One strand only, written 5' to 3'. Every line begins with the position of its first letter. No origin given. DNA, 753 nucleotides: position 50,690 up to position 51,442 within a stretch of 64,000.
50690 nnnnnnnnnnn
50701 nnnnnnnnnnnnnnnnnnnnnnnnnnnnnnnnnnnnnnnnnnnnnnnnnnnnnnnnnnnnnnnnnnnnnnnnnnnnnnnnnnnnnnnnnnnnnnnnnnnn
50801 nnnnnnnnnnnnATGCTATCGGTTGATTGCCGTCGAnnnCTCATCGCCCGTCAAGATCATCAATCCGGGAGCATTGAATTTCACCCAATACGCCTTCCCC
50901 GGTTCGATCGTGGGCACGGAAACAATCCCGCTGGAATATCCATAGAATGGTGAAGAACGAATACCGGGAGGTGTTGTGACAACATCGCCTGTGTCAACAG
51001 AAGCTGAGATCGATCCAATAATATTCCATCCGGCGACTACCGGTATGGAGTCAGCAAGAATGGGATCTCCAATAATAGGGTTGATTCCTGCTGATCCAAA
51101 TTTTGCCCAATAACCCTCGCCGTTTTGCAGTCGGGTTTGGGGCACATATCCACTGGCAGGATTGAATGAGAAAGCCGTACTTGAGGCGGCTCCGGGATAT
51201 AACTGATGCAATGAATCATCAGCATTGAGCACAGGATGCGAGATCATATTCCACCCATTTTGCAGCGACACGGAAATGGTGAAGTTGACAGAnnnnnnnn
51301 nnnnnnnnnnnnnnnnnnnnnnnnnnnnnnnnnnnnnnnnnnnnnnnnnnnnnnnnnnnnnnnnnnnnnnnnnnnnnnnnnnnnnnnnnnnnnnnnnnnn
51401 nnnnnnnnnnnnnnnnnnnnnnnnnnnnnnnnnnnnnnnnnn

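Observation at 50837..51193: Apparently unannotated ~120-aa C-terminal tandem-repeat domain shared by three secreted proteins in this window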

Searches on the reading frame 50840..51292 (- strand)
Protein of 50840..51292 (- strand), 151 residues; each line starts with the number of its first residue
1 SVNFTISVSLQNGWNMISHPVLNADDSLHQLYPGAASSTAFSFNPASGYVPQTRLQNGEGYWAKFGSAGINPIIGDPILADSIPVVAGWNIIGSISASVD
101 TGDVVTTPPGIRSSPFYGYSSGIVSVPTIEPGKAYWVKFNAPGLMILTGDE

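Call 7: find_homologous_proteins(query=window:50840-51292:-, max_evalue=0.001)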
Query seq(151 aa) (151 aa): 2 proteins with E <= 0.001 among 36 candidates.
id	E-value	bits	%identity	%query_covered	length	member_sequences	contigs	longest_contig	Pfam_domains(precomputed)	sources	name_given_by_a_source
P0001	1.8e-55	205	64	99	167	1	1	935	-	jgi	jgi:hypothetical protein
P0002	1.1e-20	92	58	52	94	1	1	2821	-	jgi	jgi:hypothetical protein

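Call 13: search_solved_structures(query=A2, max_evalue=10, show_alignments=2)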
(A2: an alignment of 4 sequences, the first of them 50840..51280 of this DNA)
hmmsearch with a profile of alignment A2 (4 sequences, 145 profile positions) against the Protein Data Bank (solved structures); distinct sequences matched with E-value up to 10: 1.
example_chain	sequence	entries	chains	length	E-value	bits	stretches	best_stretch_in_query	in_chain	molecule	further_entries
3c7m_A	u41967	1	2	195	1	12.5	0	93-125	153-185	Thiol:disulfide interchange protein dsbA-like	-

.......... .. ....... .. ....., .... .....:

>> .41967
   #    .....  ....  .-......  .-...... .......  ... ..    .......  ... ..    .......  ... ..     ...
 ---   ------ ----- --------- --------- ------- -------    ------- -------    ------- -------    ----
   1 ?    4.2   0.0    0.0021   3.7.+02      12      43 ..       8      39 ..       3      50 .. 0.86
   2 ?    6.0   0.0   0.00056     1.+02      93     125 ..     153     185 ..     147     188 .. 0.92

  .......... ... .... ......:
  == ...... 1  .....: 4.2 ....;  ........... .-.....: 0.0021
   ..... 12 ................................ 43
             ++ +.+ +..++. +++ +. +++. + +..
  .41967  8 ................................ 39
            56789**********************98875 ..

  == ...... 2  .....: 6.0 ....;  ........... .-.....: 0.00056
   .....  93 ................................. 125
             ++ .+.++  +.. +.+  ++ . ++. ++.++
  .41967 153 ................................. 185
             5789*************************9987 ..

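Call 15: find_related_loci(query=A2, collection=genome_contigs, flank=6000)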
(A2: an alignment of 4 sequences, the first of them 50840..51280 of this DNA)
Query A2 (147 aa) in genome_contigs; peptide patterns used: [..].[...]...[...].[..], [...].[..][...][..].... (x = any residue, [..] = any of these).
486 stretches matched a pattern; 439 encode a relative of the query (tblastn E <= 1e-3); the best 80 are kept; 77 distinct loci.
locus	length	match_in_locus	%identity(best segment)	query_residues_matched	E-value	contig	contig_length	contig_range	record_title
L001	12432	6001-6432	63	2-146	4e-59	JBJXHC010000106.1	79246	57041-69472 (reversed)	MAG: Bacteroidota bacterium isolate F1F2.bin.124 k127_4925058, whole genome shotgun sequence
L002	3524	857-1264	54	9-144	1e-46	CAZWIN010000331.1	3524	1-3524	MAG TPA_asm: uncultured Chitinophagales bacterium isolate SRP237561_co1_5 genome assembly, contig: NODE_62622_length_352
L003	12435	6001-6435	49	1-145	2e-45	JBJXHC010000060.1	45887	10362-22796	MAG: Bacteroidota bacterium isolate F1F2.bin.124 k127_7563219, whole genome shotgun sequence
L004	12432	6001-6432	53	1-144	4e-44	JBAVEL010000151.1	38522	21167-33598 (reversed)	MAG: Bacteroidota bacterium isolate MFD04262_ilm_asm_bin6 k127_174482, whole genome shotgun sequence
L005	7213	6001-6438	53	1-146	1e-43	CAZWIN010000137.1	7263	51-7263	MAG TPA_asm: uncultured Chitinophagales bacterium isolate SRP237561_co1_5 genome assembly, contig: NODE_21150_length_726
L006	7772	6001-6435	52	1-145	2e-46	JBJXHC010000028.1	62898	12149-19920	MAG: Bacteroidota bacterium isolate F1F2.bin.124 k127_3281476, whole genome shotgun sequence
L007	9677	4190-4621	49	1-144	2e-42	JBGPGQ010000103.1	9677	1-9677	MAG: Bacteroidota bacterium isolate OBJ_0618_7090110_39 k141_10762847_length_9677_cov_12.9044, whole genome shotgun sequ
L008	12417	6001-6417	48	1-139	6e-41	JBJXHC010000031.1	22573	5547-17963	MAG: Bacteroidota bacterium isolate F1F2.bin.124 k127_5337746, whole genome shotgun sequence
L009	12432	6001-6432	49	2-143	2e-40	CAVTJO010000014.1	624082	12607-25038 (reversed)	MAG: uncultured Bacteroidetes bacterium isolate MFD05942.bin.1.467 genome assembly, contig: contig_54901, whole genome s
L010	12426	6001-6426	49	2-143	5e-40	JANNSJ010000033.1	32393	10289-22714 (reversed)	MAG: Bacteroidota bacterium isolate SOY_31_metabat_225 SOY_31_k141_3183248, whole genome shotgun sequence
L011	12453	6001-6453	51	1-139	1e-39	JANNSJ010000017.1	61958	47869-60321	MAG: Bacteroidota bacterium isolate SOY_31_metabat_225 SOY_31_k141_157405, whole genome shotgun sequence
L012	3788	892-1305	50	6-145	6e-39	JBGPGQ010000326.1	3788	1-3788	MAG: Bacteroidota bacterium isolate OBJ_0618_7090110_39 k141_11655315_length_3788_cov_11.0000, whole genome shotgun sequ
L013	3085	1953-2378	47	2-143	4e-38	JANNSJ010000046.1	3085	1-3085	MAG: Bacteroidota bacterium isolate SOY_31_metabat_225 SOY_31_k141_1561166, whole genome shotgun sequence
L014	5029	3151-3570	48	2-144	4e-38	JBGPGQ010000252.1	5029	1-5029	MAG: Bacteroidota bacterium isolate OBJ_0618_7090110_39 k141_5588690_length_5029_cov_42.4816, whole genome shotgun seque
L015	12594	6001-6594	50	1-145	6e-38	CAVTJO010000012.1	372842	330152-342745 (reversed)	MAG: uncultured Bacteroidetes bacterium isolate MFD05942.bin.1.467 genome assembly, contig: contig_37791, whole genome s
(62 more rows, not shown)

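Call 26: search_protein_families(library=pfam, alignment_id=A3, max_evalue=10)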
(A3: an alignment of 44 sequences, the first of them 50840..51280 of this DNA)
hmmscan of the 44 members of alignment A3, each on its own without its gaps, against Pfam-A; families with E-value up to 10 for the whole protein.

A. member 1, window:50840-51280:- (147 aa): 0 families

B. families by the number of members that match (of 44 scanned): 12 families
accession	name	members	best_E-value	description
PF00158.32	Sigma54_activat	2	0.0039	Sigma-54 interaction domain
PF18300.7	DUF5604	2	0.039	Domain of unknown function (DUF5604)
PF16151.10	DUF4859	1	0.011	Domain of unknown function (DUF4859)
PF13332.12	Fil_haemagg_2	1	0.026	Hemagglutinin repeat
PF18708.6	MapZ_C2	1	0.064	MapZ extracellular C-terminal domain 2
PF21514.3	FimA-like_C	1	0.08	FimA-like major fimbrial subunit protein, C-terminal domain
PF18069.6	DR2241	1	0.11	DR2241 stabilising domain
PF17965.7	MucBP_2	1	0.13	Mucin binding domain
PF03529.18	TF_Otx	1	0.14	Otx1 transcription factor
PF06073.17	DUF934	1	0.2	Bacterial protein of unknown function (DUF934)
PF19180.5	DUF5862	1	0.22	Family of unknown function (DUF5862)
PF17763.6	Asparaginase_C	1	0.23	Glutaminase/Asparaginase C-terminal domain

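Call 27: search_protein_families(library=ncbifam, alignment_id=A3, max_evalue=10)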
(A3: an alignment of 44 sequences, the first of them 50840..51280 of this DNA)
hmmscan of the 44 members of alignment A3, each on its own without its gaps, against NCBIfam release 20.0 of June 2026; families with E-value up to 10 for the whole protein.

A. member 1, window:50840-51280:- (147 aa): 0 families

B. families by the number of members that match (of 44 scanned): 8 families
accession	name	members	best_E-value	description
NF041539.1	choice_anch_R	5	0.0033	choice-of-anchor R domain-containing protein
NF005219.0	PRK06707.1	3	0.0086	amidase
NF049963.1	RespRegFlgRCampy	1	0.019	fla regulon two-component system response regulator FlgR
TIGR01818.1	ntrC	1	0.047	nitrogen regulation protein NR(I)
NF011958.0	PRK15429.1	1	0.088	formate hydrogenlyase transcriptional activator FlhA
NF008176.1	PRK10923.1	1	0.089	nitrogen regulation protein NR(I)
NF008469.0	PRK11361.1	1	0.15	acetoacetate metabolism transcriptional regulator AtoC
TIGR02086.1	IPMI_arch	1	0.22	3-isopropylmalate dehydratase/homoaconitate hydratase family large subunit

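Call 28: find_homologous_proteins(query=A3, max_evalue=1e-10)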
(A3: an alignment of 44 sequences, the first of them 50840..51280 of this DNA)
Query A3 (44 sequences) (147 aa, profile of the alignment): 64 proteins with E <= 1e-10 among 975 candidates.
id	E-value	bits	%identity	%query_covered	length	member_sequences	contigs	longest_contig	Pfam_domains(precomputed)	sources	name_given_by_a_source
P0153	5.5e-54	200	49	92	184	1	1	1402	-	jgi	jgi:hypothetical protein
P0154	1.4e-53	198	42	97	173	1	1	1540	-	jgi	jgi:hypothetical protein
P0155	2.1e-52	194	36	97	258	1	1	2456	PF16640.12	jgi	jgi:hypothetical protein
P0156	1.0e-50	189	39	91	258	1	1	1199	PF16640.12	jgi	jgi:hypothetical protein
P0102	1.3e-50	189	43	97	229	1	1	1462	-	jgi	jgi:hypothetical protein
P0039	2.4e-50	188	41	97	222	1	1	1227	PF07745.20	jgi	-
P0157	9.9e-50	186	51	95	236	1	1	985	-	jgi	jgi:hypothetical protein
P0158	1.5e-49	185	44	99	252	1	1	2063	-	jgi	-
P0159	2.5e-49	184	45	99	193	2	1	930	-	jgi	jgi:hypothetical protein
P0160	1.3e-48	182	44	90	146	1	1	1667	-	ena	-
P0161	2.2e-48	181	41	92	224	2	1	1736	-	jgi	jgi:hypothetical protein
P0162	3.8e-48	181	42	96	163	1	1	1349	-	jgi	jgi:hypothetical protein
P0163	1.7e-47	178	40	94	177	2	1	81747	-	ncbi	-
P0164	3.5e-47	178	39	97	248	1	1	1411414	-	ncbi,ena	-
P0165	5.3e-47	177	41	92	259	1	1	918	PF18962.8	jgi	jgi:hypothetical protein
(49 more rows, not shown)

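Call 29: predict_structure(alignment_id=A3)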
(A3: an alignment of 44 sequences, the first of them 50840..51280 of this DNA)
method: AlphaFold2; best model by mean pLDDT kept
length: 147 residues; sequences in the alignment: 44
mean_pLDDT: 97.6   pTM: 0.90
mean pLDDT of the five models: 97.6, 97.5, 97.6, 97.5, 97.1
residues with pLDDT >= 90: 145; 70-90: 2; 50-70: 0; < 50: 0
segments of 3 or more residues with pLDDT < 50: none
pLDDT, mean of each block of 10 residues (from residue 1): 98 98 97 97 97 98 98 98 98 98 98 97 98 99 93
secondary structure, 60 per line:
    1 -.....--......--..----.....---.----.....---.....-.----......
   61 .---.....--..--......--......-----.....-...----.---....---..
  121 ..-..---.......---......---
elements in order: E2-6 E9-14 H24-27 E36-40 E44-48 E55-61 E65-69 E76-81 E84-89 E101-103 E112-115 E119-122 E129-135 E139-144

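Call 36: fold_search(model_id=the predicted structure, library=pdb)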
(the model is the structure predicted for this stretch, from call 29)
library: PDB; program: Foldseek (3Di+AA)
matches with E <= 10: 489; with E <= 0.001: 0
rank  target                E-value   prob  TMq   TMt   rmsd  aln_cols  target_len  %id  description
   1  6zqd_CL               3.1e-01  0.12  0.20  0.05  17.9       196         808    9  Cryo-EM structure of the 90S pre-ribosome from Saccharomyces cerevisiae, state Post-A1 (released 2020-09-23)
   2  7sqc_1A               4.8e-01  0.07  0.21  0.03  16.5       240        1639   14  Ciliary C1 central pair apparatus isolated from Chlamydomonas reinhardtii (released 2022-04-13)
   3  6zqa_CL               5.6e-01  0.11  0.24  0.06  17.2       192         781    7  Cryo-EM structure of the 90S pre-ribosome from Saccharomyces cerevisiae, state A (Poly-Ala) (released 2020-09-23)
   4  5uqp_A                5.9e-01  0.07  0.17  0.21  20.2       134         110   13  The crystal structure of cupin protein from Rhodococcus jostii RHA1 (released 2017-02-22)
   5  9hjc_A                7.6e-01  0.16  0.21  0.14  10.2       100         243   11  Cryo-EM structure of thiamine-bound human TPK1 (released 2025-03-12)
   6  6zqf_CL               8.4e-01  0.08  0.21  0.06  16.9       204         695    6  Cryo-EM structure of the 90S pre-ribosome from Saccharomyces cerevisiae, state Dis-B (Poly-Ala) (released 2020-09-23)
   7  5wlc_SI               8.4e-01  0.08  0.22  0.05  17.4       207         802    7  The complete structure of the small subunit processome (released 2017-09-27)
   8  1ig3_A                8.9e-01  0.25  0.24  0.15  10.1       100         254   14  Mouse Thiamin Pyrophosphokinase Complexed with Thiamin (released 2001-04-25)
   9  1ig3_B                9.8e-01  0.23  0.24  0.16  10.0       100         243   14  Mouse Thiamin Pyrophosphokinase Complexed with Thiamin (released 2001-04-25)
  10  8tfp_B                9.8e-01  0.04  0.17  0.13  18.2       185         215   11  Fab from C10-S66K antibody in complex with carfentanil (released 2023-08-16)
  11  3cjx_A                1.0e+00  0.06  0.15  0.14  11.2       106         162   10  Crystal structure of a protein of unknown function with a cupin-like fold (reut_b4571) from ralstonia eutropha jmp134  (released 2008-03-25)
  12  3d4r_E                1.0e+00  0.03  0.15  0.14  15.5       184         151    8  CRYSTAL STRUCTURE OF a DUF2118 family protein (MMP0046) FROM METHANOCOCCUS MARIPALUDIS AT 2.20 A RESOLUTION (released 2008-07-08)
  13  7n2v_EF               1.1e+00  0.18  0.27  0.08   9.8       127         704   10  Elongating 70S ribosome complex in a spectinomycin-stalled intermediate state of translocation bound to EF-G in an ac (released 2021-07-14)
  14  7wtl_CL               1.1e+00  0.06  0.21  0.07  18.5       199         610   11  Cryo-EM structure of a yeast pre-40S ribosomal subunit - State Dis-D (released 2022-10-19)
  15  5w1n_B                1.1e+00  0.03  0.15  0.12  18.8       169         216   12  Crystal structure of the human astrovirus 2 Oxford serotype capsid protein spike at 1.35-A resolution (released 2017-11-08)
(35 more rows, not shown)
